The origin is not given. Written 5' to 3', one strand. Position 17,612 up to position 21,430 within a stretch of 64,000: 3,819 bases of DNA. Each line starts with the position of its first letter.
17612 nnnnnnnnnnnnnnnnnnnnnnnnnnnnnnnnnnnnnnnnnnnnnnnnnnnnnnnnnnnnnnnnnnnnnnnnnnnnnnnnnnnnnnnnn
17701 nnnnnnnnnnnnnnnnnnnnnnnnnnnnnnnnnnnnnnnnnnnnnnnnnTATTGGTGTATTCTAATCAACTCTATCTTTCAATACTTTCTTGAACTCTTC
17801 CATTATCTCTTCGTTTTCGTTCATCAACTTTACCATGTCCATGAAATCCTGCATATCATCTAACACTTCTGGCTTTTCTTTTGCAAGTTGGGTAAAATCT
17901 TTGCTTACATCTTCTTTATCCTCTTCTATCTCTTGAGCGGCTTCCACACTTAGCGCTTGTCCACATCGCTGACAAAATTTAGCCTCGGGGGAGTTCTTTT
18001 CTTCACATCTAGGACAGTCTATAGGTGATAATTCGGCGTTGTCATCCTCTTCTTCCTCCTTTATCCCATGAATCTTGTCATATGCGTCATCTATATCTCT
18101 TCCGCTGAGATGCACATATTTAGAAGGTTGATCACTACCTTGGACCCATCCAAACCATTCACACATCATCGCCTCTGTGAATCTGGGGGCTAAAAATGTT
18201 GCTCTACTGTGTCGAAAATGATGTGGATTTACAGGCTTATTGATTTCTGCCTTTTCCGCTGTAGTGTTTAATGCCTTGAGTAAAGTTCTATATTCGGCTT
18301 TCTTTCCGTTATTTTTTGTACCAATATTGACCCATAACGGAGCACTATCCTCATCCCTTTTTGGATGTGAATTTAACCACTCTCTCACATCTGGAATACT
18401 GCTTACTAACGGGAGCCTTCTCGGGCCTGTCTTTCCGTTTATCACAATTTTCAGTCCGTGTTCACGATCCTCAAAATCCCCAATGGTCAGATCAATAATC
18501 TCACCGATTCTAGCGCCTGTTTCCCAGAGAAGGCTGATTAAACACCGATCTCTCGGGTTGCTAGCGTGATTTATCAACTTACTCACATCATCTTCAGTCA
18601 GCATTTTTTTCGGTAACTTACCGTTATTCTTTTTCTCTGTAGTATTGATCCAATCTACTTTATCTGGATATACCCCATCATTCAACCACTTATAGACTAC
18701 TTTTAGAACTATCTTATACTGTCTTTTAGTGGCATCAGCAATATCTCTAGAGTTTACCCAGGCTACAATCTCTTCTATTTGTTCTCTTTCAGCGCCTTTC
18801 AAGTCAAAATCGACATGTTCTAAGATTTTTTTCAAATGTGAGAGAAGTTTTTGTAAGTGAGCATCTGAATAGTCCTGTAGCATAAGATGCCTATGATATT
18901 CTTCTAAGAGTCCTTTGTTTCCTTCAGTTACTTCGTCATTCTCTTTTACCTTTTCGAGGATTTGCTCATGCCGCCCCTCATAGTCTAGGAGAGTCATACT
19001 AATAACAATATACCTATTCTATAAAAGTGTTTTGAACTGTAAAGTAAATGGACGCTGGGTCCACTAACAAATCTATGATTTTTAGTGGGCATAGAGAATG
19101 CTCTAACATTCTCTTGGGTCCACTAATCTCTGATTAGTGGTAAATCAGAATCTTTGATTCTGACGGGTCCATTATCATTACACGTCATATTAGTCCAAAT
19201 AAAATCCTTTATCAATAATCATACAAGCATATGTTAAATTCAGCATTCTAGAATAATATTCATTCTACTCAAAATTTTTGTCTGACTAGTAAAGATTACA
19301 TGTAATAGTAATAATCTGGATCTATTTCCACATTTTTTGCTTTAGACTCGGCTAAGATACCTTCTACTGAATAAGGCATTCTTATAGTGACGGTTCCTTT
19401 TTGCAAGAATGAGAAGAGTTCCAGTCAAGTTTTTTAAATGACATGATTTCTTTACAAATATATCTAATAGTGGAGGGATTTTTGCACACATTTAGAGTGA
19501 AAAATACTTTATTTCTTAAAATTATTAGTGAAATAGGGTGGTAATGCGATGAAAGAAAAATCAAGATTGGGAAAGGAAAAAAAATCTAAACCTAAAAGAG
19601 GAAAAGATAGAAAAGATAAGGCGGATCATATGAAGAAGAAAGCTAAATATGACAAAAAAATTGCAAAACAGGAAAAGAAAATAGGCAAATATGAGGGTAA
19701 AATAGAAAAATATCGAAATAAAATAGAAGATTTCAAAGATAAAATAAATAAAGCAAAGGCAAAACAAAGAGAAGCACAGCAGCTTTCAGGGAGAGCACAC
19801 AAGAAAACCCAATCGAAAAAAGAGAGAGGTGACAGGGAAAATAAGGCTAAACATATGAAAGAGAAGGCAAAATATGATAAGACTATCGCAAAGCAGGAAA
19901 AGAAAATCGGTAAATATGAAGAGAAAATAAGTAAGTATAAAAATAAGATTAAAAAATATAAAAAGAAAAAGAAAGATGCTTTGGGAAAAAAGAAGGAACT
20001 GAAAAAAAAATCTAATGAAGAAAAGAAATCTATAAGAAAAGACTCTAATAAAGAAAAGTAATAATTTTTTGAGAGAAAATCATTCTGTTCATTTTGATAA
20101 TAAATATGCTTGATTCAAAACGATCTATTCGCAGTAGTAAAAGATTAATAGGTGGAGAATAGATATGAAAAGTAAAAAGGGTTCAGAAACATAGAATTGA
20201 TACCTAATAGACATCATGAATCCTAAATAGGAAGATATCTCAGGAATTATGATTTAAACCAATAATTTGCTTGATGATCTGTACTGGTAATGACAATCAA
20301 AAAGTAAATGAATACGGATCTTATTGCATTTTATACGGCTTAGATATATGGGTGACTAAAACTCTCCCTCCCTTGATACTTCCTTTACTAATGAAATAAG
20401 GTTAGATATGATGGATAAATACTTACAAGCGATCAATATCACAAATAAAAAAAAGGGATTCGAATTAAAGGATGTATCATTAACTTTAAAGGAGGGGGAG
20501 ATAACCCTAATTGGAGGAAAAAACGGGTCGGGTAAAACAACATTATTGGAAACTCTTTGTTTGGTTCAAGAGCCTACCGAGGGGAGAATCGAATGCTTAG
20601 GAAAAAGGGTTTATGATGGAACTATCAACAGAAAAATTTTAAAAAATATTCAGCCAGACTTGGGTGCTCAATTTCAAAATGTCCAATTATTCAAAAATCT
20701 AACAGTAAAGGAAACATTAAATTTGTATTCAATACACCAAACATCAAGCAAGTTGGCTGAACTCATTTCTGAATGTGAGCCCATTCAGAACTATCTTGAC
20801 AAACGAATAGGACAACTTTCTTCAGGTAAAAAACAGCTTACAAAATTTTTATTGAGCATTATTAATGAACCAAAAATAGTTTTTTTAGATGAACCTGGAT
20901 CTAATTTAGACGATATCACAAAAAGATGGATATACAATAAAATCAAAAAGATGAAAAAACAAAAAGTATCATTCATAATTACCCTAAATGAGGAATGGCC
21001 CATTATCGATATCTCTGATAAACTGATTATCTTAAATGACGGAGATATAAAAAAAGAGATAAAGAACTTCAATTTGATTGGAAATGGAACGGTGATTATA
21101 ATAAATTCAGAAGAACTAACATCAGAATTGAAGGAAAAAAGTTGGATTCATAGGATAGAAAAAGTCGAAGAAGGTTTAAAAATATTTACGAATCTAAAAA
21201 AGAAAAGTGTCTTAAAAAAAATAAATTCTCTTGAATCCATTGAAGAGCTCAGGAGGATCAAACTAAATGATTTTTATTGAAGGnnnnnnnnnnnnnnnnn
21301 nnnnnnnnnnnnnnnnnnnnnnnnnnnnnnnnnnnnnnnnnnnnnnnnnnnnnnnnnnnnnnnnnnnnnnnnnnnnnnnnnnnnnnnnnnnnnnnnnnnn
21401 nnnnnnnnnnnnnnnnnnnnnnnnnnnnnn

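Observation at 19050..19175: Dense array of direct and inverted repeats 53 bp from the integrase start: candidate att/arm-type sites or origin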

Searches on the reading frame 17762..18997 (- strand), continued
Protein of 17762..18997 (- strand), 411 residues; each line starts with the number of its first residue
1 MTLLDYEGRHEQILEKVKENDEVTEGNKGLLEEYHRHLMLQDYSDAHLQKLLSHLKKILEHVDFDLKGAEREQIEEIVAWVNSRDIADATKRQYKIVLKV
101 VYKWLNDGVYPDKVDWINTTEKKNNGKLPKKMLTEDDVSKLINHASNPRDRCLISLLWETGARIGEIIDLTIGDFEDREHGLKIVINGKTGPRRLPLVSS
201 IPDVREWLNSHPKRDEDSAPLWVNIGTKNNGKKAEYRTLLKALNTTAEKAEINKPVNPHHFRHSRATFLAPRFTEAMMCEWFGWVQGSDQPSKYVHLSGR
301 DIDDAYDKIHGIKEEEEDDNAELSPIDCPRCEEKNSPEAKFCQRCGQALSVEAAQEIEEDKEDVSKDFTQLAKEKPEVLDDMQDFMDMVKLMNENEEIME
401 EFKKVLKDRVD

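Call 89: search_solved_structures(query=A1, max_evalue=0.001, show_alignments=1)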
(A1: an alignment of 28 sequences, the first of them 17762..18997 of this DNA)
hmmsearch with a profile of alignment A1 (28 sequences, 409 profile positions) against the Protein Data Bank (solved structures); distinct sequences matched with E-value up to 0.001: 9.
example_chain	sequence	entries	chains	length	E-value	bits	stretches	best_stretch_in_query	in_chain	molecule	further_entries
4a8e_A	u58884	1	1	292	9e-22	80.8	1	29-305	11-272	PROBABLE TYROSINE RECOMBINASE XERC-LIKE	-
5hxy_A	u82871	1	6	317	6.2e-17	64.9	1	27-272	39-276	Tyrosine recombinase XerA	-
5jjv_A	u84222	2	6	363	2.4e-12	49.8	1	51-273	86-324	Tyrosine recombinase XerH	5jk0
1a0p_A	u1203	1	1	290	6.6e-12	48.3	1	52-280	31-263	SITE-SPECIFIC RECOMBINASE XERD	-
2a3v_A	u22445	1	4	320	1.4e-09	40.6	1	117-207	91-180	site-specific recombinase IntI4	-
5dcf_A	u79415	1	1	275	3.7e-09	39.3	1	141-298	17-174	Tyrosine recombinase XerD,DNA translocase FtsK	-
5vfz_A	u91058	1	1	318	8.6e-07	31.5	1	71-197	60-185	Gp33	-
9i5v_14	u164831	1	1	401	1.3e-05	27.6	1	145-316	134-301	Ribosome-associated translation inhibitor RaiA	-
3nkh_A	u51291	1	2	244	0.00054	22.3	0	206-272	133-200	Integrase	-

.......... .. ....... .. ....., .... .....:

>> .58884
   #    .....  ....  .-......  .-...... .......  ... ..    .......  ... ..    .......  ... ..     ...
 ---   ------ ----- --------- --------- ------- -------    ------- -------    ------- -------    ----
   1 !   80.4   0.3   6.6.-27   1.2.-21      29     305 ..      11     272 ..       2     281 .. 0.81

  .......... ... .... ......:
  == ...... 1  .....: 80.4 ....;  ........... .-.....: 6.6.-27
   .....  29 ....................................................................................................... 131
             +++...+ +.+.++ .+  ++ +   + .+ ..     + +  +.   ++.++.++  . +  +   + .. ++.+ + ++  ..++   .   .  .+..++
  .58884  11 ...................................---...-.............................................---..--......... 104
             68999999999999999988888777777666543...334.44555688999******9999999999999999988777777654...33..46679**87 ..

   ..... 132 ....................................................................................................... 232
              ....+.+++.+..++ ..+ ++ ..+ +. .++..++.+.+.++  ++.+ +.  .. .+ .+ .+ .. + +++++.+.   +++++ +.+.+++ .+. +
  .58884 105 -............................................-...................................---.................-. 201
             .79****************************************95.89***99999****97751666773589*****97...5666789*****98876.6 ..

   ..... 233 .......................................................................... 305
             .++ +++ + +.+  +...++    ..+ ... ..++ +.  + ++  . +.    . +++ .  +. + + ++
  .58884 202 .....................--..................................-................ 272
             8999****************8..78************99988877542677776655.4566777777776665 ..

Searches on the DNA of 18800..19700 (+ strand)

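Call 63: search_rna_families(source=window, start=18800, end=19700, threshold=evalue, max_evalue=5)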
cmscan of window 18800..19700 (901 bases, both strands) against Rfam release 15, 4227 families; matches with E-value up to 5: 1.
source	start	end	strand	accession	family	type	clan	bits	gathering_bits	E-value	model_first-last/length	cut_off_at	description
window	19017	19131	+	RF02488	GlsR25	Gene; snRNA; snoRNA; HACA-box;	-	19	100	0.5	1-146/146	no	Small nucleolar RNA GlsR25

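Call 92: search_dna_similar(query=window:19020-19180:+, collection=plasmids, mode=distant, max_evalue=0.01, max_rows=10)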
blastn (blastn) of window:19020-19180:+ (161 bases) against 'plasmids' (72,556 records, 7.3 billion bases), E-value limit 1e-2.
No match.

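Call 93: search_dna_similar(query=window:19020-19180:+, collection=phages, mode=distant, max_evalue=0.01, max_rows=10)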
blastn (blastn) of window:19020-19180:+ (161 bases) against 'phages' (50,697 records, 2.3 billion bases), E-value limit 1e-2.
No match.

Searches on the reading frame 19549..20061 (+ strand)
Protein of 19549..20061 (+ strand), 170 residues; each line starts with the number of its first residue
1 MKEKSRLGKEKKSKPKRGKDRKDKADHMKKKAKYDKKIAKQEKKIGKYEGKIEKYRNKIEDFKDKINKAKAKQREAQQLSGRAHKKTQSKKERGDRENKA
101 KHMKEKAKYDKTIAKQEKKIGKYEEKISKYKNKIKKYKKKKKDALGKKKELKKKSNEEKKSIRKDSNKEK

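Call 7: search_protein_families(library=pfam, proteins=[window:19549-20061:+])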
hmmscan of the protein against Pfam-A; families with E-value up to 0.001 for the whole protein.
window:19549-20061:+ (170 aa): 0 families

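Call 37: find_encoding_contigs(protein=window:19549-20061:+, flank=10000, max_places=6)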
Protein window:19549-20061:+ (170 aa): 3 contigs read that carry it; 2 places shown.
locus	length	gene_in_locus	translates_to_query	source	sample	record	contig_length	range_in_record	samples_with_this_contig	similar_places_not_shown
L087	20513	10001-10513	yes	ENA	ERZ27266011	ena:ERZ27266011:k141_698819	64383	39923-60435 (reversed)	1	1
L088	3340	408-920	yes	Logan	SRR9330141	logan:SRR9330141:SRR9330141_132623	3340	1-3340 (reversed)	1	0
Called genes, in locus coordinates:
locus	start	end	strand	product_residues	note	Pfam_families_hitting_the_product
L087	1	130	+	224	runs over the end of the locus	PF07719:TPR_2 (faint), PF13181:TPR_8 (faint), PF13424:TPR_12 (weak)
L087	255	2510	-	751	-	PF03235:GmrSD_N, PF04326:SLFN_AlbA_2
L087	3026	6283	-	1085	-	-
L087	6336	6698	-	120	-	-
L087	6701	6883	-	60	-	-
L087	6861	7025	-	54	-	PF21983:NikA-like (weak), PF12651:RHH_3 (weak)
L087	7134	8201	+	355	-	-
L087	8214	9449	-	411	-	PF00589:Phage_integrase, PF12773:DZR (weak), PF13240:Zn_Ribbon_1 (faint)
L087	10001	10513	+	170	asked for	-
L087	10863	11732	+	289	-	PF02463:SMC_N (weak), PF00005:ABC_tran, PF13304:AAA_21 (faint)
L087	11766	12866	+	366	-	PF12698:ABC2_membrane_3, PF01061:ABC2_membrane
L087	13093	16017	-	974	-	PF08447:PAS_3, PF13185:GAF_2, PF08448:PAS_4, PF13426:PAS_9 (weak), PF13596:PAS_10, PF13185:GAF_2, PF00989:PAS (weak), PF08447:PAS_3, +5 more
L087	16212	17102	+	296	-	PF00892:EamA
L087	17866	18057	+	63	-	PF01667:Ribosomal_S27e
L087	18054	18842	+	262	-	PF00575:S1, PF07541:EIF_2_alpha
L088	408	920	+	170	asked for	-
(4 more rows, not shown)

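Call 64: search_protein_families(library=padloc, proteins=[window:19549-20061:+], max_evalue=0.01)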
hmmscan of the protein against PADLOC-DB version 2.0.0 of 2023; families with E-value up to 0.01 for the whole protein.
window:19549-20061:+ (170 aa): 1 family
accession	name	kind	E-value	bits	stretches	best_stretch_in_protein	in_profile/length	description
PDLC00553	JetC2|JetC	-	0.0041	13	1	22-162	826-968/1361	DUF3584 domain; MukB-like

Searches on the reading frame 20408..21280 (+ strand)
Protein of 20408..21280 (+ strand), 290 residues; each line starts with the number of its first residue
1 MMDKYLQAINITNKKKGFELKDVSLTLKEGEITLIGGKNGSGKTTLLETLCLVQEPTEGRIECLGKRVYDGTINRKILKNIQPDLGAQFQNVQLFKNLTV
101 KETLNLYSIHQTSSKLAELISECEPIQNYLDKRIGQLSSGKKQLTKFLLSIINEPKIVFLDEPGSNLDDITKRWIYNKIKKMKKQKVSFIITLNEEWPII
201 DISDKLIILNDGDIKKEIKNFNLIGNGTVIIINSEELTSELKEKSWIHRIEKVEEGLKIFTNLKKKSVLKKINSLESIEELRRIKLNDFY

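Call 7: search_protein_families(library=pfam, proteins=[window:20408-21280:+])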
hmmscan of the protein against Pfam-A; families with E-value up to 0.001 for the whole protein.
window:20408-21280:+ (290 aa): 5 families
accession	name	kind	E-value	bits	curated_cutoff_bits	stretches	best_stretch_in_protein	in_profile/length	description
PF00005.33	ABC_tran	-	7.3e-27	95.1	25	1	20-163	1-135/137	ABC transporter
PF02463.25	SMC_N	-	8.8e-08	32.3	40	1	7-196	3-200/220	RecF/RecN/SMC N terminal domain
PF13304.12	AAA_21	-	8.7e-07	29.7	27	0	32-54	1-23/304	AAA domain, putative AbiEii toxin, Type IV TA system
PF13476.12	AAA_23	-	3.1e-06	28.4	27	1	21-52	11-41/201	AAA domain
PF13555.12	AAA_29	-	0.00011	22.3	27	1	21-53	15-45/61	P-loop containing region of AAA domain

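Call 68: find_homologous_proteins(query=window:20408-21280:+, max_evalue=1e-60)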
Query window:20408-21280:+ (290 aa): 14 proteins with E <= 1e-60 among 4582 candidates.
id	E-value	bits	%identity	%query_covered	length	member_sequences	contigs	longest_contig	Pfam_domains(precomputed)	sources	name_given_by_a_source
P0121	7.9e-179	611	100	100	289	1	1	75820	PF00005.34,PF02463.26,PF13304.13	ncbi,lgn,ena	-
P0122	3.3e-73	265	46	99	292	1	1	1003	PF00005.34,PF13304.13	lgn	-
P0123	5.3e-72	261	47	99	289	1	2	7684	PF00005.34,PF13304.13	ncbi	ncbi:MAG: ABC transporter ATP-binding protein [Candidatus Thermoplasmatota archaeon]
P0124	1.1e-69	253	45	97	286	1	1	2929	PF00005.34,PF13175.13,PF13476.13,PF02463.26,PF13304.13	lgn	-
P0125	1.7e-69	252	44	99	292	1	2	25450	PF00005.34,PF13304.13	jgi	-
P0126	4.8e-69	251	47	100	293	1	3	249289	PF00005.34,PF02463.26,PF13304.13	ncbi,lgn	-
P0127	5.1e-69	251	45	99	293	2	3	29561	PF00005.34,PF13304.13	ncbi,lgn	-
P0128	6.5e-69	251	44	99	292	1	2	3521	PF00005.34,PF13304.13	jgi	-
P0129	2.9e-68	248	44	99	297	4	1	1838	PF00005.34,PF13304.13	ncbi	-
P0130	5.2e-68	248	45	100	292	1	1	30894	PF00005.34,PF13304.13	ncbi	-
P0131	2.1e-66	242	43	100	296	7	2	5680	PF00005.34,PF13476.13,PF13304.13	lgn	-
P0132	5.4e-66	241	44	99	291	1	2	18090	PF00005.34,PF13304.13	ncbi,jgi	-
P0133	2.9e-65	239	42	99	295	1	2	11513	PF00005.34,PF13304.13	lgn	-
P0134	3.3e-65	238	42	99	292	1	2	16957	PF00005.34,PF13304.13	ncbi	ncbi:MAG: ATP-binding cassette domain-containing protein [Candidatus Natronoplasma sp.]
